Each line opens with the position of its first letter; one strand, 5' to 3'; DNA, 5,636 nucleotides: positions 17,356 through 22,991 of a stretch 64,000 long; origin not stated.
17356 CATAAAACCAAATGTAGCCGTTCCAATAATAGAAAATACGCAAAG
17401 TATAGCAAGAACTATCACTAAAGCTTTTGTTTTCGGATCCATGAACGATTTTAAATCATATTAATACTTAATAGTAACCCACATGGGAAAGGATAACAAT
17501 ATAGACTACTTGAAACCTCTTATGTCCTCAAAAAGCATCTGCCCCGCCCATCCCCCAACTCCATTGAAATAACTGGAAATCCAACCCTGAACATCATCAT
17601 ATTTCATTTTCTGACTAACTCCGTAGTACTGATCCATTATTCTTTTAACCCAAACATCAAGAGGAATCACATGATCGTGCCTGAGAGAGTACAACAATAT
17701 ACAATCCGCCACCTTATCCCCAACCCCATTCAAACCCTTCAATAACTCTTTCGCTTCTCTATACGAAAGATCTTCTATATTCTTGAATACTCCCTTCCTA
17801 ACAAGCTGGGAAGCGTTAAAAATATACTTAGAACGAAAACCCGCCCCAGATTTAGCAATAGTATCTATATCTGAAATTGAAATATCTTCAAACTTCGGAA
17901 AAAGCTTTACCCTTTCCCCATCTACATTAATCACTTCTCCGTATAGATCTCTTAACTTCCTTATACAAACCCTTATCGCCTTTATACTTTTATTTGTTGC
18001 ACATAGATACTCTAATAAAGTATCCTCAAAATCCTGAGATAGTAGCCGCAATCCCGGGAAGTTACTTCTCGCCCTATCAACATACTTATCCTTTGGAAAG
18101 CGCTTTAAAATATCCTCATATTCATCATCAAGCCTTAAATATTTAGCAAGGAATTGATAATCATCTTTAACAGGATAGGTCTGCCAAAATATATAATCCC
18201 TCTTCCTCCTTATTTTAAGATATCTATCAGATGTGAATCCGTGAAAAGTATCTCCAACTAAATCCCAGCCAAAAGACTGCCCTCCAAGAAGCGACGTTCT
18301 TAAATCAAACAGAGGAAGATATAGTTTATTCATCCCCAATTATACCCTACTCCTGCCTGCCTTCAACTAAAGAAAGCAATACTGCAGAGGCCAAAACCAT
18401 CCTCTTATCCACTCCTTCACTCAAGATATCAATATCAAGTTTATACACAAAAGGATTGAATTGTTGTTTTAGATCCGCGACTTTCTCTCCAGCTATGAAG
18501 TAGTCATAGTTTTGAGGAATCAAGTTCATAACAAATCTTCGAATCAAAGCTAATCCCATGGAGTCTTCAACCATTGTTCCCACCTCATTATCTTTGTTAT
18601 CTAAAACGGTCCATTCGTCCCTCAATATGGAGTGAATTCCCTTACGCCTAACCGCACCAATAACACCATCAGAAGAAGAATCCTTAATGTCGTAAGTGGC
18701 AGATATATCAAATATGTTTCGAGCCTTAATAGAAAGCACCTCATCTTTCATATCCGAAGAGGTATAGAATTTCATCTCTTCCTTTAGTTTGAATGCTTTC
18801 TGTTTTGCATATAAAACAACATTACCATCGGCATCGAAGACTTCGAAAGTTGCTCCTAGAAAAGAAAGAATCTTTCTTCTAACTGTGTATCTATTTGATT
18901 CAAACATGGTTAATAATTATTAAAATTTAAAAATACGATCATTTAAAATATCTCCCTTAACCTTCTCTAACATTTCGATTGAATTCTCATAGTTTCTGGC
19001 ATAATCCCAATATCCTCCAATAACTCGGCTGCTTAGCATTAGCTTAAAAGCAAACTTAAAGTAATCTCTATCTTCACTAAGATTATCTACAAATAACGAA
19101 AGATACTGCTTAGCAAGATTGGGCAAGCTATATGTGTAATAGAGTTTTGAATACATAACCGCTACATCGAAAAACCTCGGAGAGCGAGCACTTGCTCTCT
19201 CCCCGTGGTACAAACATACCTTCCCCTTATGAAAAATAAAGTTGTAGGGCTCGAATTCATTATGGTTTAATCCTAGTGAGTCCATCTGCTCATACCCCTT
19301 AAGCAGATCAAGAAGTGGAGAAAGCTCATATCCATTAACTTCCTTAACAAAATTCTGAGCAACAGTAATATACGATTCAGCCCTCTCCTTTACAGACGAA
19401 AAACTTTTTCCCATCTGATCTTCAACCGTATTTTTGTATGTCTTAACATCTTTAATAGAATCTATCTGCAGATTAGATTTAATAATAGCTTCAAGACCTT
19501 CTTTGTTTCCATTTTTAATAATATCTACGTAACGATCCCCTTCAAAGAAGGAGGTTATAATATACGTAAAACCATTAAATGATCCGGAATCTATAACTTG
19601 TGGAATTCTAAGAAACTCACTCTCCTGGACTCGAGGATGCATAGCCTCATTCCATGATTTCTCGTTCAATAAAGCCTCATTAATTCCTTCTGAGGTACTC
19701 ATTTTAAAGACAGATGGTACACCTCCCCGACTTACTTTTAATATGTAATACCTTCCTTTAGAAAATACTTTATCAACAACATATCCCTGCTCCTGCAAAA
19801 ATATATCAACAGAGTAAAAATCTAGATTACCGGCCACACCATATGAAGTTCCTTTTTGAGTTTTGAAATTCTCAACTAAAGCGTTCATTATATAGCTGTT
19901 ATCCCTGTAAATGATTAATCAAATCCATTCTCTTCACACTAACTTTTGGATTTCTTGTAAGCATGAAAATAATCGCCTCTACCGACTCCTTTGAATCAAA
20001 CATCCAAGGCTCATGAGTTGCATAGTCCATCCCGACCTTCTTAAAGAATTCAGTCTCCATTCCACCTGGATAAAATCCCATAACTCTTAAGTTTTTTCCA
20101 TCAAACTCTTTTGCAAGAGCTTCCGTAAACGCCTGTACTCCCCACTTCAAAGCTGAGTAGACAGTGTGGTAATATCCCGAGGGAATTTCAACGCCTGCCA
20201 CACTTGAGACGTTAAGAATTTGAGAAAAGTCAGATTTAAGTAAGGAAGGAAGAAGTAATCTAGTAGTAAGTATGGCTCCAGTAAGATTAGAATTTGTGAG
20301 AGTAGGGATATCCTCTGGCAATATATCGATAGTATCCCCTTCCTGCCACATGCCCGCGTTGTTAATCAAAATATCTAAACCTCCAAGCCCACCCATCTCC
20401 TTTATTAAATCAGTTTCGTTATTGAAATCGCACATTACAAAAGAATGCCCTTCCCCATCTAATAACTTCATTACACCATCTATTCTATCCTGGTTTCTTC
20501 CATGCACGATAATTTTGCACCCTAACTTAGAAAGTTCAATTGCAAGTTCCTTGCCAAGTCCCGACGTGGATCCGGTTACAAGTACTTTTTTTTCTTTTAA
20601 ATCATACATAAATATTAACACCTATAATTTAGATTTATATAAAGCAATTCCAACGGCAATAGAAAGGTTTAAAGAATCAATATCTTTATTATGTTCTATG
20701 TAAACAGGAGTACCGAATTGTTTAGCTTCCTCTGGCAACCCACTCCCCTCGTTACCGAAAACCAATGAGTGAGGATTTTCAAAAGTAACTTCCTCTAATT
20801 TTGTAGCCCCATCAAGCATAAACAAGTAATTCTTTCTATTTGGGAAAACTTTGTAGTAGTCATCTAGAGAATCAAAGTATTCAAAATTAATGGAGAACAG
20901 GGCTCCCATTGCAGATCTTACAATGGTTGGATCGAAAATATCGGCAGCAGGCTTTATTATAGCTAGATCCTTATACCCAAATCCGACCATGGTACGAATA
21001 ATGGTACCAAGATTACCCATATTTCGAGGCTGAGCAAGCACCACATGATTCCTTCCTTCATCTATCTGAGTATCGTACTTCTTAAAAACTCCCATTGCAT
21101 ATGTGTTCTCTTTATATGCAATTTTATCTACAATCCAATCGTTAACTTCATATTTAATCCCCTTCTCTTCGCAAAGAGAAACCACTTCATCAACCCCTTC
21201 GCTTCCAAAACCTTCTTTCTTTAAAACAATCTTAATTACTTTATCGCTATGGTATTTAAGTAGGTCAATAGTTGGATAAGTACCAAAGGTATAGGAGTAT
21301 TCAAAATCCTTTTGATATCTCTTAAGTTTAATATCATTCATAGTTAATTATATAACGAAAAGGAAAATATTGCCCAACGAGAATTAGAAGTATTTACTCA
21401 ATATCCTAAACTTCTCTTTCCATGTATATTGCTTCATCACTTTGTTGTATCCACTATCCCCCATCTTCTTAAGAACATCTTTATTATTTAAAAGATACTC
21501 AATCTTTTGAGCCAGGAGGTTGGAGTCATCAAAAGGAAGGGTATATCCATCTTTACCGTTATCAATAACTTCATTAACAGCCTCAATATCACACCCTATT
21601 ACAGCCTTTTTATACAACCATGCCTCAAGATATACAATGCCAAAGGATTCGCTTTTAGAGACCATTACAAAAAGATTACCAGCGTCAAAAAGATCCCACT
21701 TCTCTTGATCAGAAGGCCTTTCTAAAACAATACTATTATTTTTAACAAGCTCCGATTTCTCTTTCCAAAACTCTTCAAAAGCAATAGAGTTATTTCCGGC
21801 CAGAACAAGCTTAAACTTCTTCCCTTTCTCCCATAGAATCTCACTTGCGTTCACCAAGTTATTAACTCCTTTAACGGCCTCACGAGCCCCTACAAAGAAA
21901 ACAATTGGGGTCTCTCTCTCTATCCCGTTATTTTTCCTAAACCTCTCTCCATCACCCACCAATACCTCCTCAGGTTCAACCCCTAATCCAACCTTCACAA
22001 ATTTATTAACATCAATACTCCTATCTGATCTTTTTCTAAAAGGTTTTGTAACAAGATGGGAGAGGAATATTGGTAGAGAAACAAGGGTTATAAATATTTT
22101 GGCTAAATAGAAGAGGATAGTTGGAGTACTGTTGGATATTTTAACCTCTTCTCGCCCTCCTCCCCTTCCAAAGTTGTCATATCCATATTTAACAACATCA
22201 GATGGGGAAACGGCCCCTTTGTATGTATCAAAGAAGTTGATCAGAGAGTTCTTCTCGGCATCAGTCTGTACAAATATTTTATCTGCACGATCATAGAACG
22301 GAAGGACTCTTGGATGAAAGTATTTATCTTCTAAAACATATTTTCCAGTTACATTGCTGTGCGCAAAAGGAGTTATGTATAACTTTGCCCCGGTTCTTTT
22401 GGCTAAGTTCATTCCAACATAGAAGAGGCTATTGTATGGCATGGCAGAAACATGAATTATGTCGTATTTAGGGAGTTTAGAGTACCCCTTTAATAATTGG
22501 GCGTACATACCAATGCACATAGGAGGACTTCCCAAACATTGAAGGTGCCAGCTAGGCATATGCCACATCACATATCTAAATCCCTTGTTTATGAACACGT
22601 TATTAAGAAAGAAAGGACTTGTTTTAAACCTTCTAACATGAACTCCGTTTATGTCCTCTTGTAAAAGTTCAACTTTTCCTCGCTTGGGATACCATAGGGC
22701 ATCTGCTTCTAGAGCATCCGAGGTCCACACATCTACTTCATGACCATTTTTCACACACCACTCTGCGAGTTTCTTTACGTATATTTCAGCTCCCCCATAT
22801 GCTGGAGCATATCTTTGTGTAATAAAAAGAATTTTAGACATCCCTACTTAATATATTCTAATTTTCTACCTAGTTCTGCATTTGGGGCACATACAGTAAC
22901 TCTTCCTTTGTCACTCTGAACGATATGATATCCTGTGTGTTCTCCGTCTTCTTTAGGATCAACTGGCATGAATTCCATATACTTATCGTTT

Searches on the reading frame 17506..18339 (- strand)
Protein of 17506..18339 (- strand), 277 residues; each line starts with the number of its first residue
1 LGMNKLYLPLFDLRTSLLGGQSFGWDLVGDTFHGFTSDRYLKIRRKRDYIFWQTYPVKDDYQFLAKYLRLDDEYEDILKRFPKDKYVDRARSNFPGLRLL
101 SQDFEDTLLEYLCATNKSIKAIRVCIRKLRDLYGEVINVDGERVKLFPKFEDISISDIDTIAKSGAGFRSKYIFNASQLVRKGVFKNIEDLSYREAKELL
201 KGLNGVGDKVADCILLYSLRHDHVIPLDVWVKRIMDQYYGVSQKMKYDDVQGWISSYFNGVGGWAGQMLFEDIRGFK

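Call 57: search_protein_families(library=pfam, proteins=[window:17506-18339:-], max_evalue=0.001)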
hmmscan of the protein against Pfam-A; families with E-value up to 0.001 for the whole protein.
window:17506-18339:- (277 aa): 2 families
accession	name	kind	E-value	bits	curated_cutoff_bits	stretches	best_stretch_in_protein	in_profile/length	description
PF07934.18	OGG_N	-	7.7e-15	55.5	23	1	11-108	9-115/115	8-oxoguanine DNA glycosylase, N-terminal domain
PF00730.31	HhH-GPD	-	3.5e-05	24.5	26.2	1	116-250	8-98/108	HhH-GPD superfamily base excision DNA repair protein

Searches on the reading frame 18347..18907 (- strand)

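Call 58: search_protein_families(library=pfam, proteins=[window:18347-18907:-], max_evalue=0.001)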
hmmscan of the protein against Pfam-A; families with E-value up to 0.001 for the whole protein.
window:18347-18907:- (186 aa): 1 family
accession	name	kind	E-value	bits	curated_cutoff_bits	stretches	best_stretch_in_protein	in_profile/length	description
PF04525.18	LOR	-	9.1e-05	22.6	24.5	1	6-89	15-99/187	LURP-one-related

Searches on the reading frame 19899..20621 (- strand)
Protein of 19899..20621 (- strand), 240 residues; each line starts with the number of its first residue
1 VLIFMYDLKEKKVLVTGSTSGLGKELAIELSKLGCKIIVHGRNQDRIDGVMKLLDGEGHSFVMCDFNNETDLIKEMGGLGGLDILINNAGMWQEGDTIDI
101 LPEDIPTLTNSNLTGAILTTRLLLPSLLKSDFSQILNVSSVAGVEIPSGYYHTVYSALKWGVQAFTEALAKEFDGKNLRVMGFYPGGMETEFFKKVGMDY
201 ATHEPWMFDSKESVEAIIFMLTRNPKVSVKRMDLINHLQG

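Call 58: search_protein_families(library=pfam, proteins=[window:19899-20621:-], max_evalue=0.001)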
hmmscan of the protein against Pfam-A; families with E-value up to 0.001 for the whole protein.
window:19899-20621:- (240 aa): 2 families
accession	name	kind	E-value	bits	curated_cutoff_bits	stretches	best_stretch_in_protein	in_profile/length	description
PF00106.31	adh_short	-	4.1e-39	134.5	26.6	1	11-197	1-191/195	short chain dehydrogenase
PF13561.12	adh_short_C2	-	1.2e-23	84.4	27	1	19-197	5-185/236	Enoyl-(Acyl carrier protein) reductase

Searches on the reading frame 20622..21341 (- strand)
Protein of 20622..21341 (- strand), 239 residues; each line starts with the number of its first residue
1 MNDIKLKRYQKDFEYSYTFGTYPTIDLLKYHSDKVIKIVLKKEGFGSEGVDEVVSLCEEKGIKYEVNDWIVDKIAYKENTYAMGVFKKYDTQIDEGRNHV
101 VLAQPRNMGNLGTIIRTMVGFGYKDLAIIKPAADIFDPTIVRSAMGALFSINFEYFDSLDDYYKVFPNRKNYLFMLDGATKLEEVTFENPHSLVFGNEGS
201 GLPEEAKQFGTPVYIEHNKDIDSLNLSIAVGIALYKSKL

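Call 58: search_protein_families(library=pfam, proteins=[window:20622-21341:-], max_evalue=0.001)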
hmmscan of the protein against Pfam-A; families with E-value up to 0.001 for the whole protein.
window:20622-21341:- (239 aa): 1 family
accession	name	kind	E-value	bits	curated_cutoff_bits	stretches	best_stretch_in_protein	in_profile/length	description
PF00588.24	SpoU_methylase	-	1.9e-31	109.5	29.7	1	99-235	3-142/142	SpoU rRNA Methylase family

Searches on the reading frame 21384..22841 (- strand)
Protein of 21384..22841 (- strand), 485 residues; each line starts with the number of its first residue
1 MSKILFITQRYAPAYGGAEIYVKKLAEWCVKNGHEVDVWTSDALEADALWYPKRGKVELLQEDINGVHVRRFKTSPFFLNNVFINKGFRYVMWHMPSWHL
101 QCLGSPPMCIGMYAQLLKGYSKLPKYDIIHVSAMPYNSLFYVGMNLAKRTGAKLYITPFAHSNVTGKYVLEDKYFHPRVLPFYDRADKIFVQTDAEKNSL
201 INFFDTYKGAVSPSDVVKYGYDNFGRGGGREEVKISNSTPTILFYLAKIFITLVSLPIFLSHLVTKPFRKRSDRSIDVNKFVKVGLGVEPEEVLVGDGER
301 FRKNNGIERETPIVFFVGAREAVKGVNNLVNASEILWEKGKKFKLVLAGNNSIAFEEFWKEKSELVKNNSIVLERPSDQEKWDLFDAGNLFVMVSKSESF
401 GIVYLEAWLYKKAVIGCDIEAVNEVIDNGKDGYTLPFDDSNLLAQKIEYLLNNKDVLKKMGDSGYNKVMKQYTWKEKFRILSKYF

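Call 35: search_protein_families(library=pfam, proteins=[window:21384-22841:-], max_evalue=0.001)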
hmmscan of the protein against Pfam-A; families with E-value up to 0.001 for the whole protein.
window:21384-22841:- (485 aa): 5 families
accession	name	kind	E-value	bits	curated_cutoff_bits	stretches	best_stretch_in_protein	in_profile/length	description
PF00534.26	Glycos_transf_1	-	1.9e-27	96.4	26.4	1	299-466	3-171/172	Glycosyl transferases group 1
PF13692.12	Glyco_trans_1_4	-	7.4e-20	72.1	27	1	312-453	2-142/142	Glycosyl transferases group 1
PF13439.12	Glyco_transf_4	-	1.3e-09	38.7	28.5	1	15-204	1-152/170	Glycosyltransferase Family 4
PF13579.12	Glyco_trans_4_4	-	5.7e-09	36.9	29.7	1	16-202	1-144/158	Glycosyl transferase 4-like domain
PF13524.12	Glyco_trans_1_2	-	3.8e-05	24.1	25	1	341-477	13-138/144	Glycosyl transferase-like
